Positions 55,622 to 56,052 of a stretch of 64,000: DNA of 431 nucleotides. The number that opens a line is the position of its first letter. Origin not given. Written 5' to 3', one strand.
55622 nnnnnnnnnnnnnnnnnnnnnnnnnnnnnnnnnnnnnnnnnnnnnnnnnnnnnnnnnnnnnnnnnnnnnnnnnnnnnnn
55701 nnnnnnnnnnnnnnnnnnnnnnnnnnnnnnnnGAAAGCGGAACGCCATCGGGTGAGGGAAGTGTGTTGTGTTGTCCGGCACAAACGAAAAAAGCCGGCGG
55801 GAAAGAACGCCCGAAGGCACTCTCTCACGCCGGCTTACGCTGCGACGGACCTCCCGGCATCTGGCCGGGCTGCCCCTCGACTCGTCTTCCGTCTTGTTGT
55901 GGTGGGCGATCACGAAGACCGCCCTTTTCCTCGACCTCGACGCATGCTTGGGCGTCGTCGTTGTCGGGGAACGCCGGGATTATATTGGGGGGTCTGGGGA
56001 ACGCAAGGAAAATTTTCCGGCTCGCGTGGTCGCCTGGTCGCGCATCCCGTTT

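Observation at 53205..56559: CsrA homolog sandwiched between DUF2294/MpsC-like paralogs with a response-regulator PP2C phosphatase, divergent from the DAB cluster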

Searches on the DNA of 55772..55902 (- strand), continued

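Call 80: search_with_rna_model(model_id=R1, sources=[L095, L096, L097, L098, L099, L100, L101, L102, L103, L104, L105, L106, L107, L108, L109, L110, L111, L112, L113, L114, L115, L116, L117, L118, L119, L120, L121, L122, L123, L124, L125, L126, L127, L128, L129, L130, L131, L132, L133, L134, L135, L136, L137, L138, L139, L140, L141, L142, L143, L144, L145, L146, L147, L148, L149, L150, L151, L152, L153, L154, L155, L156, L157, L158, L159, L160, L161, L162, L163, L164, L165, L166, L167, L168, L169, L170, L171, L172, L173, L174], max_evalue=1)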
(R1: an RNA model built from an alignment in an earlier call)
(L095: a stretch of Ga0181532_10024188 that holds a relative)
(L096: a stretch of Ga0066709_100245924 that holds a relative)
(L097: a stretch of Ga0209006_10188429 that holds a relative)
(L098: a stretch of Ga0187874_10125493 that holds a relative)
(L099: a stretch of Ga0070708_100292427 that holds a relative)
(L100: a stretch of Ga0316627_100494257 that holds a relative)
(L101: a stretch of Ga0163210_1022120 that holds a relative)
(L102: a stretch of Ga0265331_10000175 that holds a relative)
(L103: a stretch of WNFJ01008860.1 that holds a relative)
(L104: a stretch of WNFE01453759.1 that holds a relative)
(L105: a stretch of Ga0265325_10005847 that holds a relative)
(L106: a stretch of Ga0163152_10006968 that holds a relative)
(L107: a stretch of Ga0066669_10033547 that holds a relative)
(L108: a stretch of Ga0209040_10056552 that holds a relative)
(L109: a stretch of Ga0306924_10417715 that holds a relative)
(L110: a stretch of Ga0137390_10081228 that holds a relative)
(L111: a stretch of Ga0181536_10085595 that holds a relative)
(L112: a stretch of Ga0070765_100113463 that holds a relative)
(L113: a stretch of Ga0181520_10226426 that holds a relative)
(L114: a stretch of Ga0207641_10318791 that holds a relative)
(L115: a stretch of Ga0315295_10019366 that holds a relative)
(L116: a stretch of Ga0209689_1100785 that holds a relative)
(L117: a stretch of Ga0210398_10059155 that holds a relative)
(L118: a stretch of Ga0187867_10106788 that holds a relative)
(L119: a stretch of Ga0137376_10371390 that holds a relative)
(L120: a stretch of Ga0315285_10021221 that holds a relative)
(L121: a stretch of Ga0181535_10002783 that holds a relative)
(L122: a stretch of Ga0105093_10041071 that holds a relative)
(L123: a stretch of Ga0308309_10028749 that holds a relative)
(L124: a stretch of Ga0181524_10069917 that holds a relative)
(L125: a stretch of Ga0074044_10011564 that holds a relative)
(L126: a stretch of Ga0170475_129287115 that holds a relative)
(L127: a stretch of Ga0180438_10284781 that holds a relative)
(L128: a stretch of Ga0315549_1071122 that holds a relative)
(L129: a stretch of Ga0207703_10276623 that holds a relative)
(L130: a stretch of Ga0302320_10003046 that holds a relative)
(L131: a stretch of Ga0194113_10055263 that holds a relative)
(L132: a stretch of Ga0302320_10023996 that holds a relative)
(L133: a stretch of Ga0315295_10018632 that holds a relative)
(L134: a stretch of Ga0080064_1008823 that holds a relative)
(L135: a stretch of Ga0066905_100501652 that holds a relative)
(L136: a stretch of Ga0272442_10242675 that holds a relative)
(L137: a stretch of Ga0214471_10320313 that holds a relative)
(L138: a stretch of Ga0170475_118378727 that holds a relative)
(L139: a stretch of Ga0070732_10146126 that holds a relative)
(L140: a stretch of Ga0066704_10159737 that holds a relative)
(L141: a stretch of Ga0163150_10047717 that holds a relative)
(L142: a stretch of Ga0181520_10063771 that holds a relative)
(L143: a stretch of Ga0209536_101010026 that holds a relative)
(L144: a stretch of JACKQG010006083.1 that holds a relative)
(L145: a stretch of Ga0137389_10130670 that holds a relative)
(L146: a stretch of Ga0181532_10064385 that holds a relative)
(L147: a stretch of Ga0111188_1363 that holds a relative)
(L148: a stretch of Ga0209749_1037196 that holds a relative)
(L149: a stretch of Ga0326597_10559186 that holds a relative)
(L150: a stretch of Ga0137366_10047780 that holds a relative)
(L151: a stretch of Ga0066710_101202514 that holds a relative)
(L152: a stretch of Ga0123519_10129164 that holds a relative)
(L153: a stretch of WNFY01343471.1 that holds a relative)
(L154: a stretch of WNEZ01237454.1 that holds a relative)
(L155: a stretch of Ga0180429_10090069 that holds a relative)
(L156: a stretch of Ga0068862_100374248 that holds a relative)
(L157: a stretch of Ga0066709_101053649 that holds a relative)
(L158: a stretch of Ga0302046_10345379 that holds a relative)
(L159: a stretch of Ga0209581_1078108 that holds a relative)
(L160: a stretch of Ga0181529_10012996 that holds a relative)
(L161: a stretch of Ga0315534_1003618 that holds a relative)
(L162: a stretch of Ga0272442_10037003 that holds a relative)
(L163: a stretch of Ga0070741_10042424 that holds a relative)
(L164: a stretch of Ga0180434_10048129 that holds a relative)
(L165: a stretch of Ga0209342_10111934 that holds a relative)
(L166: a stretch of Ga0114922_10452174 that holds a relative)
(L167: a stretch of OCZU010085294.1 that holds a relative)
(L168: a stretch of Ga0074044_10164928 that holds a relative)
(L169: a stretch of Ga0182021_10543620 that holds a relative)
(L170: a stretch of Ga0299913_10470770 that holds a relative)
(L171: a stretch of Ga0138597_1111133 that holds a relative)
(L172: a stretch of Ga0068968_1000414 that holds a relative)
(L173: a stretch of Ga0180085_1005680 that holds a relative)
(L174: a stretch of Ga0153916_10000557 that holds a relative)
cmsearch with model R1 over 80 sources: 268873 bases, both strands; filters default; matches with E-value up to 1: 141.
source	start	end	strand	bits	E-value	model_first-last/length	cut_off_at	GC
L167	252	380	-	104.1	2.1e-26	1-132/132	no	0.56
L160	5614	5742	-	95.8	4.1e-24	1-132/132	no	0.54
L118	60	188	-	95.5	4.9e-24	1-132/132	no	0.53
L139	464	592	-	95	7e-24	1-132/132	no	0.57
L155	1002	1130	-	94.4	9.8e-24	1-132/132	no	0.57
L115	4896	5024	-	93.4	1.9e-23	1-132/132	no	0.61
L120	5080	5208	-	93.4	1.9e-23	1-132/132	no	0.61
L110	2429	2557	-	92.9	2.5e-23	1-132/132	no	0.57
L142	1873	2001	-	92.9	2.6e-23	1-132/132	no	0.54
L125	2751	2879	-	92.4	3.5e-23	1-132/132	no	0.58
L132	2193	2323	-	91.8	5.2e-23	1-132/132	no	0.53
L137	235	362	-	91.7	5.5e-23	1-132/132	no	0.55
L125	1310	1439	-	91.5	6.3e-23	1-132/132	no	0.55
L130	5588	5716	-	91.4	6.8e-23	1-132/132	no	0.56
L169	455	583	-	89.1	2.8e-22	1-132/132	no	0.57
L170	28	155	-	88.7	3.7e-22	1-132/132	no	0.54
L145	326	455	-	87.8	6.6e-22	1-132/132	no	0.58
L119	338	466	-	87.7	6.8e-22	1-132/132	no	0.58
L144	2174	2302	-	87.7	6.8e-22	1-132/132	no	0.58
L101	1466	1594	-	87.7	7e-22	1-132/132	no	0.57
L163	3807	3935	-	87.6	7.3e-22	1-132/132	no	0.58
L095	315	443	-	87.4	8.5e-22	1-132/132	no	0.58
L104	110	239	-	87.1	9.9e-22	1-132/132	no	0.58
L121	4008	4136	-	87.1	1e-21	1-132/132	no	0.57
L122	1367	1496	-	86.9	1.2e-21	1-132/132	no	0.58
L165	751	879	-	86.8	1.2e-21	1-132/132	no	0.6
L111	1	122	-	86.3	1.7e-21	1-125/132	3'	0.59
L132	3888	4016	-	86.1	2e-21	1-132/132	no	0.56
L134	5648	5776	-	85.6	2.6e-21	1-132/132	no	0.57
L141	320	451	-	85.4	2.9e-21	1-132/132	no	0.58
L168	1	124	-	84.6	4.9e-21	1-127/132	3'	0.61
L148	314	442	-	84.6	5.1e-21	1-132/132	no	0.56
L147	5625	5753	-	84.4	5.6e-21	1-132/132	no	0.64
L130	3172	3300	-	84.1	6.7e-21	1-132/132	no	0.53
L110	571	699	-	84.1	6.9e-21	1-132/132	no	0.57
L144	8105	8233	-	83.9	7.9e-21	1-132/132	no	0.56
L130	1888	2016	-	83.8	8.2e-21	1-132/132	no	0.54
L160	30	157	-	83.7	8.6e-21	1-132/132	no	0.55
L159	24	152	-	83.3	1.1e-20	1-132/132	no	0.66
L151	49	177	-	83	1.3e-20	1-132/132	no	0.6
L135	62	191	-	82.8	1.5e-20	1-132/132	no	0.65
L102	5813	5941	-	82.1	2.4e-20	1-132/132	no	0.57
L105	4864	4992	-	82.1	2.4e-20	1-132/132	no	0.57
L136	302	430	-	82.1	2.4e-20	1-132/132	no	0.66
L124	547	674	-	81.6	3.4e-20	1-132/132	no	0.58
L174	5605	5732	-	80.9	5.1e-20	1-132/132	no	0.61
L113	434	562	-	80.5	6.5e-20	1-132/132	no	0.55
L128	448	574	-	79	1.7e-19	1-132/132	no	0.51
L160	2965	3093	-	78.9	1.9e-19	1-132/132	no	0.53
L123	368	496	-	78.8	1.9e-19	1-132/132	no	0.53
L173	671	799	-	78.4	2.4e-19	1-132/132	no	0.51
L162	1204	1332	-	77.8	3.6e-19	1-132/132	no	0.67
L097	972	1101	-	77.7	3.9e-19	1-132/132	no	0.59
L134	3894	4023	-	76.1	1.1e-18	1-132/132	no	0.59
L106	5587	5717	-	76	1.1e-18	1-132/132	no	0.59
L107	1765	1893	-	74.7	2.7e-18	1-132/132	no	0.54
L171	623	754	+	74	4e-18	1-132/132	no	0.61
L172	623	754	+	74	4e-18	1-132/132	no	0.61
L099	625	754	-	73.6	5.3e-18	1-132/132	no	0.58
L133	1159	1286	-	71.4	2.1e-17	1-132/132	no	0.67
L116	81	208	-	71.2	2.4e-17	1-132/132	no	0.59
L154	1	118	-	70.7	3.3e-17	1-121/132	3'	0.56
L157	411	539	-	70.7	3.4e-17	1-132/132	no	0.58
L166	212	339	-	70.6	3.6e-17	1-132/132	no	0.63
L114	387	513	-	70.3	4.2e-17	1-132/132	no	0.59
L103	125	252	-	67.4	2.7e-16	1-132/132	no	0.55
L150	1670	1807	-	66.7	4.1e-16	1-132/132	no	0.62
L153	835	972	-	66.2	5.7e-16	1-132/132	no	0.62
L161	2268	2395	-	62.9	4.6e-15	1-132/132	no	0.48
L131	1570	1695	-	62.4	6.5e-15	1-132/132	no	0.63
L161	55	182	-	61.6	1e-14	1-132/132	no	0.52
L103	2283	2417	-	61.3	1.2e-14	1-132/132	no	0.6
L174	5344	5472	-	59.9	3.1e-14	1-132/132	no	0.58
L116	912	1039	+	57.2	1.7e-13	1-132/132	no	0.57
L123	1088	1219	-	56.5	2.7e-13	1-132/132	no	0.61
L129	371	496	-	54.2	1.1e-12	1-132/132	no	0.48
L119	357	402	+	32.9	8.3e-07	68-113/132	no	0.57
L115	4915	4960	+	32.3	1.2e-06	68-113/132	no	0.61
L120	5099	5144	+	32.3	1.2e-06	68-113/132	no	0.61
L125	1329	1374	+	32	1.4e-06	68-113/132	no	0.7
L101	1485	1530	+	31.5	2e-06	68-113/132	no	0.67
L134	5667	5712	+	30.6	3.6e-06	68-113/132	no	0.61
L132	2149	2273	+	30.6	3.6e-06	1-132/132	no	0.52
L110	2448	2493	+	30.3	4.3e-06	68-113/132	no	0.57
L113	453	498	+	30.2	4.5e-06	68-113/132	no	0.61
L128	465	510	+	30.2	4.5e-06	68-113/132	no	0.57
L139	483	528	+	29.8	5.8e-06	68-113/132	no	0.59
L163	3826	3871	+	29.8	6e-06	68-113/132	no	0.61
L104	129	174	+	29.7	6.1e-06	68-113/132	no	0.61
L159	8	106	+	29.7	6.3e-06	1-132/132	no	0.7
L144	2193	2238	+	29.5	7.2e-06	68-113/132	no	0.59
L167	271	316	+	29.4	7.8e-06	68-113/132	no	0.63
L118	79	124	+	29.1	9.4e-06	68-113/132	no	0.63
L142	1892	1937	+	29.1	9.4e-06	68-113/132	no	0.63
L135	82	127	+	29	9.7e-06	68-113/132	no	0.7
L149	1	61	-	29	1e-05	1-64/132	3'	0.62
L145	345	390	+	28.9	1.1e-05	68-113/132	no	0.59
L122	1386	1431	+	27.6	2.4e-05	68-113/132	no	0.65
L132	3907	3952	+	27.4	2.7e-05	68-113/132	no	0.7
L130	3191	3236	+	27.4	2.7e-05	68-113/132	no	0.61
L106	5606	5652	+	27.1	3.3e-05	68-113/132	no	0.6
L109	1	57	-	26.9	3.7e-05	1-60/132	3'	0.63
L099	644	689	+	26.9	3.8e-05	68-113/132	no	0.65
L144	8124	8169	+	26.7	4.3e-05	68-113/132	no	0.61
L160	5633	5678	+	26.6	4.4e-05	68-113/132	no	0.67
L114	404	449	+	26.6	4.5e-05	68-113/132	no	0.63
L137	254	299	+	26.3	5.5e-05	68-113/132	no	0.61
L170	47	92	+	26.3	5.5e-05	68-113/132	no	0.61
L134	3913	3959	+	26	6.4e-05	68-113/132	no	0.6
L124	566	611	+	25.7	7.8e-05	68-113/132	no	0.59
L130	5607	5652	+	25.6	8.2e-05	68-113/132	no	0.63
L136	321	366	+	25.6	8.3e-05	68-113/132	no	0.7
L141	339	384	+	25.5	8.9e-05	68-113/132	no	0.63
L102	5832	5877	+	25.3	0.0001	68-113/132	no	0.65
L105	4883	4928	+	25.3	0.0001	68-113/132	no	0.65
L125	2770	2815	+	25.2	0.00011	68-113/132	no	0.65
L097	991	1036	+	24.6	0.00016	68-113/132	no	0.63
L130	1907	1952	+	24.6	0.00016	68-113/132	no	0.63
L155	1021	1066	+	24.5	0.00017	68-113/132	no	0.63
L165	770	815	+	24.4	0.00018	68-113/132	no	0.67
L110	590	635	+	24.1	0.00021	68-113/132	no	0.57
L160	48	93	+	23.9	0.00025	68-113/132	no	0.59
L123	387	432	+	23.4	0.00034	68-113/132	no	0.57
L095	334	379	+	23.3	0.00036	68-113/132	no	0.57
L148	333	378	+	22.8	0.00049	68-113/132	no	0.61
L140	1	48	-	22.6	0.00055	1-51/132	3'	0.58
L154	1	72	+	22.5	0.00059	60-132/132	5'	0.54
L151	68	113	+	21.4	0.0012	68-113/132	no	0.63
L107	1786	1827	+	21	0.0016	70-111/132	no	0.62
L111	13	58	+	20.5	0.0021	68-113/132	no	0.67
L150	1689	1734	+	20.2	0.0027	68-113/132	no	0.59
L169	474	519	+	19.4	0.0042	68-113/132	no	0.7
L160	2984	3029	+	19.4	0.0043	68-113/132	no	0.59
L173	690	735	+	19.4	0.0043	68-113/132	no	0.59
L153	854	899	+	19.2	0.005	68-113/132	no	0.57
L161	73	118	+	19.1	0.0053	68-113/132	no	0.61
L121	4027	4072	+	18.1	0.01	68-113/132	no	0.65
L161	2287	2332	+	17.9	0.011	68-113/132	no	0.52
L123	1106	1153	+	17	0.019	68-113/132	no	0.65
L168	18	57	+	15.3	0.056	71-110/132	no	0.68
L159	798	912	+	12.4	0.36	1-132/132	no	0.7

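Call 84: search_with_rna_model(model_id=R1, sources=[L095, L097, L099, L101, L102, L103, L104, L106, L107, L110, L113, L114, L115, L116, L118, L119, L121, L122, L123, L124, L125, L128, L129, L130, L131, L132, L133, L134, L135, L136, L137, L139, L141, L142, L144, L145, L147, L148, L150, L151, L153, L155, L157, L159, L160, L161, L162, L163, L165, L166, L167, L169, L170, L171, L173, L174, window, L074, L068, L045, L020, L078, L032, L072, L010, L086, L034, L061, L016], max_evalue=1e-9, make_alignment=true)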
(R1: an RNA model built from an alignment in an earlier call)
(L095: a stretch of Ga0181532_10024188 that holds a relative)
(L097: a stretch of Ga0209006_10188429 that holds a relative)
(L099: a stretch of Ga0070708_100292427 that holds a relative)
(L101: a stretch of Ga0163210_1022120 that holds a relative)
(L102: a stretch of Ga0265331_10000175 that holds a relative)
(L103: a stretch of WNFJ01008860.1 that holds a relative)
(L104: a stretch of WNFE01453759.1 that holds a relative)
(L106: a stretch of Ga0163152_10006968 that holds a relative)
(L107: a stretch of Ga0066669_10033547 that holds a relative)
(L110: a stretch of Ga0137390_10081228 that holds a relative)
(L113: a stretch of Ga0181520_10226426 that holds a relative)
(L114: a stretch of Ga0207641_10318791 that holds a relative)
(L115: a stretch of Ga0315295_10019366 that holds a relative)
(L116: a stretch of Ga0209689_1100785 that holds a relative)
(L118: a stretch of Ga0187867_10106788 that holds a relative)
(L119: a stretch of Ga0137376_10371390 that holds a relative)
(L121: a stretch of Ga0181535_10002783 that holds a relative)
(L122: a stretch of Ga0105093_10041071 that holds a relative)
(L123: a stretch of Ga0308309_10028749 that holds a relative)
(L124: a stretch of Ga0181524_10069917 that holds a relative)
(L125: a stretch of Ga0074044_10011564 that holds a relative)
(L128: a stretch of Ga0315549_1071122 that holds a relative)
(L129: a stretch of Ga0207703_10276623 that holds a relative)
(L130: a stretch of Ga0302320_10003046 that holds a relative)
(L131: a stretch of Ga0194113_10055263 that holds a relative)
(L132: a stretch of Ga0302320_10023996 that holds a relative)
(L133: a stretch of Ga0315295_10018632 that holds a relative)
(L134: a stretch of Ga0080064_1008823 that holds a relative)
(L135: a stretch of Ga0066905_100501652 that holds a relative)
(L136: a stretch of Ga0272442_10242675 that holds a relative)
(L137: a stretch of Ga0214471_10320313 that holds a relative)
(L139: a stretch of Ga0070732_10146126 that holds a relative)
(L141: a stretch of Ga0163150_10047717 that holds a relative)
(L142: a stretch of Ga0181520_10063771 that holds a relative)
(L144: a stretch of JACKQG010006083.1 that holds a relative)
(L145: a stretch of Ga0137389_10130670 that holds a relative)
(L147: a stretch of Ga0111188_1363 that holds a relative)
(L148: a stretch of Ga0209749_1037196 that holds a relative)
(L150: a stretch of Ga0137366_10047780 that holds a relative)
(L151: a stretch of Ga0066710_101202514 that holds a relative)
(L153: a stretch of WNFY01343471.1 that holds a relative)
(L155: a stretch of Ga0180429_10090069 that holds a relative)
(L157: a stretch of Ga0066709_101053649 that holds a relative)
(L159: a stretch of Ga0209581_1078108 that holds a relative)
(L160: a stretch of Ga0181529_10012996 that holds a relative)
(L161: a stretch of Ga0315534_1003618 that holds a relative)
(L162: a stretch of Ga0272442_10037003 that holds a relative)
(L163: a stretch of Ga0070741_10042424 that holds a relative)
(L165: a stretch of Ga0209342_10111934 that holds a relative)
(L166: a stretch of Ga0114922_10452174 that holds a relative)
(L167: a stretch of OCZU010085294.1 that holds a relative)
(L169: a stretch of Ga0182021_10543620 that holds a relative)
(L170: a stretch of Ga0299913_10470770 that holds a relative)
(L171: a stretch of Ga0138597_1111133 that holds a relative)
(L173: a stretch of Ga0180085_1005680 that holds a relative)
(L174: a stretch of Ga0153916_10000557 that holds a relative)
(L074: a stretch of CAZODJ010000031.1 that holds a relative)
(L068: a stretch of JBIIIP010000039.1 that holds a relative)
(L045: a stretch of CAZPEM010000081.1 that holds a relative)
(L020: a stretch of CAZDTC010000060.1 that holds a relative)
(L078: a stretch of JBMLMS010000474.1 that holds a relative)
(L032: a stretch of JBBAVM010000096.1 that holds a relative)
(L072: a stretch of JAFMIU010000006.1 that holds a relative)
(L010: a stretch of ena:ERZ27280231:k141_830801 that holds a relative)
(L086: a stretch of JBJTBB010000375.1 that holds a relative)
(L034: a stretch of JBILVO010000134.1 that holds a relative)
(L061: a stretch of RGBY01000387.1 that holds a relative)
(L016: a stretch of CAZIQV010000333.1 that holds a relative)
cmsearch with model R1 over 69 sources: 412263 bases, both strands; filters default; matches with E-value up to 1e-9: 88.
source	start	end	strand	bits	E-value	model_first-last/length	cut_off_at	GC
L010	7251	7382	+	141.1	2.1e-36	1-132/132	no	0.6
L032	9222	9351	+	138.5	1.1e-35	1-132/132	no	0.63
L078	9254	9383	+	138.4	1.2e-35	1-132/132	no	0.61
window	55772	55902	-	137.6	2e-35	1-132/132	no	0.64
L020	8340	8470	+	136.3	4.6e-35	1-132/132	no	0.62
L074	9301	9428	+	135.3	8.3e-35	1-132/132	no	0.6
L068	9288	9415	+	131.7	8.3e-34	1-132/132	no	0.65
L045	9254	9384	+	125.8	3.4e-32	1-132/132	no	0.63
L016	154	288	+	122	4e-31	1-132/132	no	0.57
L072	9275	9402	+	111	4.2e-28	1-132/132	no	0.64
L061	311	447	+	107.7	3.2e-27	1-132/132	no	0.61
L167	252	380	-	104.1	3.3e-26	1-132/132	no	0.56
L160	5614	5742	-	95.8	6.3e-24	1-132/132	no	0.54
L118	60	188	-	95.5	7.5e-24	1-132/132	no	0.53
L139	464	592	-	95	1.1e-23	1-132/132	no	0.57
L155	1002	1130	-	94.4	1.5e-23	1-132/132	no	0.57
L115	4896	5024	-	93.4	3e-23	1-132/132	no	0.61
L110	2429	2557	-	92.9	3.9e-23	1-132/132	no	0.57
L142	1873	2001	-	92.9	4e-23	1-132/132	no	0.54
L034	9582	9708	+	92.6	4.8e-23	1-132/132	no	0.57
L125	2751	2879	-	92.4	5.3e-23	1-132/132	no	0.58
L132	2193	2323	-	91.8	8e-23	1-132/132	no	0.53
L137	235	362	-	91.7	8.5e-23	1-132/132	no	0.55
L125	1310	1439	-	91.5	9.7e-23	1-132/132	no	0.55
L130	5588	5716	-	91.4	1e-22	1-132/132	no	0.56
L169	455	583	-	89.1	4.3e-22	1-132/132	no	0.57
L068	5182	5309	+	88.7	5.6e-22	1-132/132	no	0.63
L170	28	155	-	88.7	5.7e-22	1-132/132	no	0.54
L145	326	455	-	87.8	1e-21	1-132/132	no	0.58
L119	338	466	-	87.7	1e-21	1-132/132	no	0.58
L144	2174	2302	-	87.7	1e-21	1-132/132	no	0.58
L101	1466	1594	-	87.7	1.1e-21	1-132/132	no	0.57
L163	3807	3935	-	87.6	1.1e-21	1-132/132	no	0.58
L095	315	443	-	87.4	1.3e-21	1-132/132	no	0.58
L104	110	239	-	87.1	1.5e-21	1-132/132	no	0.58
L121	4008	4136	-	87.1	1.6e-21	1-132/132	no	0.57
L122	1367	1496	-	86.9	1.8e-21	1-132/132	no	0.58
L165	751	879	-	86.8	1.9e-21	1-132/132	no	0.6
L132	3888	4016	-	86.1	3e-21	1-132/132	no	0.56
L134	5648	5776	-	85.6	4e-21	1-132/132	no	0.57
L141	320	451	-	85.4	4.4e-21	1-132/132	no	0.58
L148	314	442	-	84.6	7.8e-21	1-132/132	no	0.56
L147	5625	5753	-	84.4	8.5e-21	1-132/132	no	0.64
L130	3172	3300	-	84.1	1e-20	1-132/132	no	0.53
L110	571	699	-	84.1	1.1e-20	1-132/132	no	0.57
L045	3096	3225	+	84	1.1e-20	1-132/132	no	0.7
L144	8105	8233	-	83.9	1.2e-20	1-132/132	no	0.56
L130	1888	2016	-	83.8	1.3e-20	1-132/132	no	0.54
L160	30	157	-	83.7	1.3e-20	1-132/132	no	0.55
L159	24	152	-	83.3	1.8e-20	1-132/132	no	0.66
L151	49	177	-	83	2e-20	1-132/132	no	0.6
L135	62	191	-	82.8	2.4e-20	1-132/132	no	0.65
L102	5813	5941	-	82.1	3.7e-20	1-132/132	no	0.57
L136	302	430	-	82.1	3.7e-20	1-132/132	no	0.66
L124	547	674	-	81.6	5.2e-20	1-132/132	no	0.58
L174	5605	5732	-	80.9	7.8e-20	1-132/132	no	0.61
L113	434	562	-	80.5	9.9e-20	1-132/132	no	0.55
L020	4127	4256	+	79.4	2e-19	1-132/132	no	0.67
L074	4977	5105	+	79.2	2.3e-19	1-132/132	no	0.71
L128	448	574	-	79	2.6e-19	1-132/132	no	0.51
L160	2965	3093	-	78.9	2.9e-19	1-132/132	no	0.53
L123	368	496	-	78.8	3e-19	1-132/132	no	0.53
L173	671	799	-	78.4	3.7e-19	1-132/132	no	0.51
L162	1204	1332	-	77.8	5.5e-19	1-132/132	no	0.67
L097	972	1101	-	77.7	6e-19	1-132/132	no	0.59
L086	5773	5898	+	76.5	1.2e-18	1-132/132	no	0.6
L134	3894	4023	-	76.1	1.6e-18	1-132/132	no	0.59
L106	5587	5717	-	76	1.7e-18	1-132/132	no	0.59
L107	1765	1893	-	74.7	4.1e-18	1-132/132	no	0.54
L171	623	754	+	74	6.1e-18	1-132/132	no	0.61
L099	625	754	-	73.6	8.1e-18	1-132/132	no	0.58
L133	1159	1286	-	71.4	3.2e-17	1-132/132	no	0.67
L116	81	208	-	71.2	3.7e-17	1-132/132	no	0.59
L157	411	539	-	70.7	5.2e-17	1-132/132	no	0.58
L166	212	339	-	70.6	5.4e-17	1-132/132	no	0.63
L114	387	513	-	70.3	6.4e-17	1-132/132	no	0.59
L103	125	252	-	67.4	4.2e-16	1-132/132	no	0.55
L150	1670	1807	-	66.7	6.3e-16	1-132/132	no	0.62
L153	835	972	-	66.2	8.7e-16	1-132/132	no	0.62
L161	2268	2395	-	62.9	7.1e-15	1-132/132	no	0.48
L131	1570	1695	-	62.4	1e-14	1-132/132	no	0.63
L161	55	182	-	61.6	1.6e-14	1-132/132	no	0.52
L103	2283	2417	-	61.3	1.9e-14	1-132/132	no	0.6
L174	5344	5472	-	59.9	4.7e-14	1-132/132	no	0.58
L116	912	1039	+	57.2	2.6e-13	1-132/132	no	0.57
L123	1088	1219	-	56.5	4.2e-13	1-132/132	no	0.61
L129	371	496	-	54.2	1.7e-12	1-132/132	no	0.48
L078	4971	5097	+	45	6e-10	1-132/132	no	0.65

Alignment A9: 88 matches aligned to the model, 165 columns, each read 5' to 3' on its own strand. Consensus structure (alignment columns), stored with it:
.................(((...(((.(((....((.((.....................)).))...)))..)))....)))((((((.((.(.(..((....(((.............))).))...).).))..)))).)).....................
